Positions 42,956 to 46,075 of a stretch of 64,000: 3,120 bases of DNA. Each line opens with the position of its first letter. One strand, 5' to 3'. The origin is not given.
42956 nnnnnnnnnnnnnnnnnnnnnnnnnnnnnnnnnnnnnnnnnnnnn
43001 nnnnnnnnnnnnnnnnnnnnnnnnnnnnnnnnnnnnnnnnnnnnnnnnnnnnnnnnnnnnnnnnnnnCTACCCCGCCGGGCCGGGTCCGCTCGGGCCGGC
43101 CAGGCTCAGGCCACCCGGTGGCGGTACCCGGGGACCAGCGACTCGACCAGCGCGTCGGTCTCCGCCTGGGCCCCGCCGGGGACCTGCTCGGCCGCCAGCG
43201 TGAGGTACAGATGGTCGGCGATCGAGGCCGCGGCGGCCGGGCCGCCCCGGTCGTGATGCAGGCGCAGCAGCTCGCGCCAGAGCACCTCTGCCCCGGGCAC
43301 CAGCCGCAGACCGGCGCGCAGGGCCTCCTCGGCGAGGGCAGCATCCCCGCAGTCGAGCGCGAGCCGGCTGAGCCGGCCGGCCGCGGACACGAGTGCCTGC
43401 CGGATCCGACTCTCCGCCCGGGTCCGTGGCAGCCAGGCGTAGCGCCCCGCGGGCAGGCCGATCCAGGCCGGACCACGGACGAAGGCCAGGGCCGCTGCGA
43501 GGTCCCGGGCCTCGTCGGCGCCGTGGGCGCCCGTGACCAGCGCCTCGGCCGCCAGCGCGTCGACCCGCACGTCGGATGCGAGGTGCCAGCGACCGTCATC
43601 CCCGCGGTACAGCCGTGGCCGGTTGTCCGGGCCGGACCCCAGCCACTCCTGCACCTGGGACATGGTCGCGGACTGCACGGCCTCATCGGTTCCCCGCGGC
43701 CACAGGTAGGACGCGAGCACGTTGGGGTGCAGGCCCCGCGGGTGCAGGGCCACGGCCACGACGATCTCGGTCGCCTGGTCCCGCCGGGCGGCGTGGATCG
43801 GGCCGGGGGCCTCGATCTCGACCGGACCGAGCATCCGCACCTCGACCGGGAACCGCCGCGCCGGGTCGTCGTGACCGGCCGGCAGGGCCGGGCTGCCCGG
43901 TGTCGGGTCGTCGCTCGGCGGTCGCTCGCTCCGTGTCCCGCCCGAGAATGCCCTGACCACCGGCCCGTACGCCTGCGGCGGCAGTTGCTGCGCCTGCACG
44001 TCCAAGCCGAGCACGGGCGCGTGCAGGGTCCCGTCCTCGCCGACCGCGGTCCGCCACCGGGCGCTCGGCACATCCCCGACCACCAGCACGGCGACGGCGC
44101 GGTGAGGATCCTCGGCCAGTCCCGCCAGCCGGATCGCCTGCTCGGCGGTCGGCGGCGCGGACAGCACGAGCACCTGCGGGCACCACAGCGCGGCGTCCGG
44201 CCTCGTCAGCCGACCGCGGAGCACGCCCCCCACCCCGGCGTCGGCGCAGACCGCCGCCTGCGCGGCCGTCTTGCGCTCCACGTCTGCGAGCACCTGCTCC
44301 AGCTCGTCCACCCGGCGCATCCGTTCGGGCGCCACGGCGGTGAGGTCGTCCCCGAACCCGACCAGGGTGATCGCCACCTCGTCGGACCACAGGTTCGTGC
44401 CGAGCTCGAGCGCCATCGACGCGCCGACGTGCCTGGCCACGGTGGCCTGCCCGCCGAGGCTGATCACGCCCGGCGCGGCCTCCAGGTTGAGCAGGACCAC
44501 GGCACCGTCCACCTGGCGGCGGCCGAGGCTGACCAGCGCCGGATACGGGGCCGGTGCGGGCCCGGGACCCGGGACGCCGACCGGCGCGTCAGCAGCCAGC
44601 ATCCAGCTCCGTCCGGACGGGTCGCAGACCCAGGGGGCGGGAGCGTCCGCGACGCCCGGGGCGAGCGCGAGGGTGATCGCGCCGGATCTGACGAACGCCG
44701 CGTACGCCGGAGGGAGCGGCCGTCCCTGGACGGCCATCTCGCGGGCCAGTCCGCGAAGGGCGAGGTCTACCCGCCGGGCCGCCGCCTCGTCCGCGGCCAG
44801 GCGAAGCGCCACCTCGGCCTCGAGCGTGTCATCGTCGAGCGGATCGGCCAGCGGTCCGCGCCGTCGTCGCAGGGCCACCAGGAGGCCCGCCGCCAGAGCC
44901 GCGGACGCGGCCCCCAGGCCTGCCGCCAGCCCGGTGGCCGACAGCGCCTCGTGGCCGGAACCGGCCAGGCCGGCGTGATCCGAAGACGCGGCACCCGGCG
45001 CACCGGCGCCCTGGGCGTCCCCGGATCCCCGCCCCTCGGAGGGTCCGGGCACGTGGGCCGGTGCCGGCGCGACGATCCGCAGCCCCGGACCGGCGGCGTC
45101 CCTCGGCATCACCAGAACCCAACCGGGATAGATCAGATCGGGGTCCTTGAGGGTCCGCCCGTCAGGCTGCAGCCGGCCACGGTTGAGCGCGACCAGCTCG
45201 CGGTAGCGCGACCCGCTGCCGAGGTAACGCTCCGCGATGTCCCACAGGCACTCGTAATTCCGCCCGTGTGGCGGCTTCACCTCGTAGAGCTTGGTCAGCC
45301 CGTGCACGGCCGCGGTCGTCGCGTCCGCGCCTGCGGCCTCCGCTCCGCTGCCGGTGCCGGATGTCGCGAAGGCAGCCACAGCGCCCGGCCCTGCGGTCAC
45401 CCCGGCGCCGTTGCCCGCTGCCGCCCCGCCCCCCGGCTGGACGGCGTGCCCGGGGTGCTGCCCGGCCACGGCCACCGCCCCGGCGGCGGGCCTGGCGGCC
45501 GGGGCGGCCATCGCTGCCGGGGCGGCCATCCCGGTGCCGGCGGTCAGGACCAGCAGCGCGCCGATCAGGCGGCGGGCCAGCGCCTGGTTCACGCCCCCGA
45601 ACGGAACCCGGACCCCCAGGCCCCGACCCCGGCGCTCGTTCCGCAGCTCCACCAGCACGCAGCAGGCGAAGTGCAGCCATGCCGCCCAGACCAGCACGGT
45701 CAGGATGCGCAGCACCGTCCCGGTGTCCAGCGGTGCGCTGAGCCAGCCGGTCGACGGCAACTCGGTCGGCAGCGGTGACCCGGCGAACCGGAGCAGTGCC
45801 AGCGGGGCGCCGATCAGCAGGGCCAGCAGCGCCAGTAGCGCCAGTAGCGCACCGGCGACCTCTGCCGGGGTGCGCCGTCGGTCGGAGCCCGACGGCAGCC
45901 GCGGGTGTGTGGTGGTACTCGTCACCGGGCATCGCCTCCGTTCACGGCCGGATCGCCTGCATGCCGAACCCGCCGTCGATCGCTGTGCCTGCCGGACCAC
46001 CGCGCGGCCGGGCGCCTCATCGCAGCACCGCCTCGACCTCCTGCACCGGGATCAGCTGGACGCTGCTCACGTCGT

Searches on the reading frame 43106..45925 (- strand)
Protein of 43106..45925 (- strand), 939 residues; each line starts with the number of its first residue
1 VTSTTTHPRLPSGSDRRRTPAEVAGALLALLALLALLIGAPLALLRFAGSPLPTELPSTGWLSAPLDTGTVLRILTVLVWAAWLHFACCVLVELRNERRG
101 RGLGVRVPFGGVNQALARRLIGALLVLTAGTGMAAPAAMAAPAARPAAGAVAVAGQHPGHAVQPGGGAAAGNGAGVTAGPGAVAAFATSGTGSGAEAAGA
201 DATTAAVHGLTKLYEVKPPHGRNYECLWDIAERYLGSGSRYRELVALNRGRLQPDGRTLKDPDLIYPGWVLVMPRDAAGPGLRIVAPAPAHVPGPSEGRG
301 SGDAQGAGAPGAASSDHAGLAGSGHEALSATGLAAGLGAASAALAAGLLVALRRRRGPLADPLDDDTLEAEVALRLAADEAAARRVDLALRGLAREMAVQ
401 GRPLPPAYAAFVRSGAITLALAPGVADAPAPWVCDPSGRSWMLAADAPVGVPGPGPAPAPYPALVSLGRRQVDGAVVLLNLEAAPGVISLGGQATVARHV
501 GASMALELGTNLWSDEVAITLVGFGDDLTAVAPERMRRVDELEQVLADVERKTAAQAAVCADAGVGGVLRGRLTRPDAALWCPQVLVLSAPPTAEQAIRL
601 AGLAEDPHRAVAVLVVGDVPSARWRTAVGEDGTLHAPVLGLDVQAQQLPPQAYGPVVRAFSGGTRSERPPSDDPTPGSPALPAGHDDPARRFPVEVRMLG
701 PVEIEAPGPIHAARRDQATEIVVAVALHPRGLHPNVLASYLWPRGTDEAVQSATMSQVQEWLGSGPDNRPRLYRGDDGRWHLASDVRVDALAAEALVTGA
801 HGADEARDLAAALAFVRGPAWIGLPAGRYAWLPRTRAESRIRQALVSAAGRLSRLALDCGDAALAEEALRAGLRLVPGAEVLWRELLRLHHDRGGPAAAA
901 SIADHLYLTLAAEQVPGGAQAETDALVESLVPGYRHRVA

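Call 19: search_protein_families(library=pfam, proteins=[window:43106-45925:-], max_evalue=0.05)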
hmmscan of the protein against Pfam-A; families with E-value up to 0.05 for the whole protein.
window:43106-45925:- (939 aa): 2 families
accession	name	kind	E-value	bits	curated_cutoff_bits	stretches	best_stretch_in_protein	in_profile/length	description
PF01476.26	LysM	-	0.0049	17.2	20.9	1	227-274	9-43/43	LysM domain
PF03704.23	BTAD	-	0.014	16.2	22.1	1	803-911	23-127/146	Bacterial transcriptional activator domain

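Call 60: search_protein_families(library=pfam, alignment_id=A4, max_evalue=0.01)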
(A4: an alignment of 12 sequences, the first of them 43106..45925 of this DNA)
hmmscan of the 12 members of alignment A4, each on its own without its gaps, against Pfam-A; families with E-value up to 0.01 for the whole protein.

A. member 1, window:43106-45925:- (939 aa): 1 family
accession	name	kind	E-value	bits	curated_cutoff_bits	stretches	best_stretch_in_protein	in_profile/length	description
PF01476.26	LysM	-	0.0049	17.2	20.9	0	227-274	9-43/43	LysM domain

B. families by the number of members that match (of 12 scanned): 2 families
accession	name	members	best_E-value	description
PF03704.23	BTAD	6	6.4e-06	Bacterial transcriptional activator domain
PF01476.26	LysM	1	0.0049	LysM domain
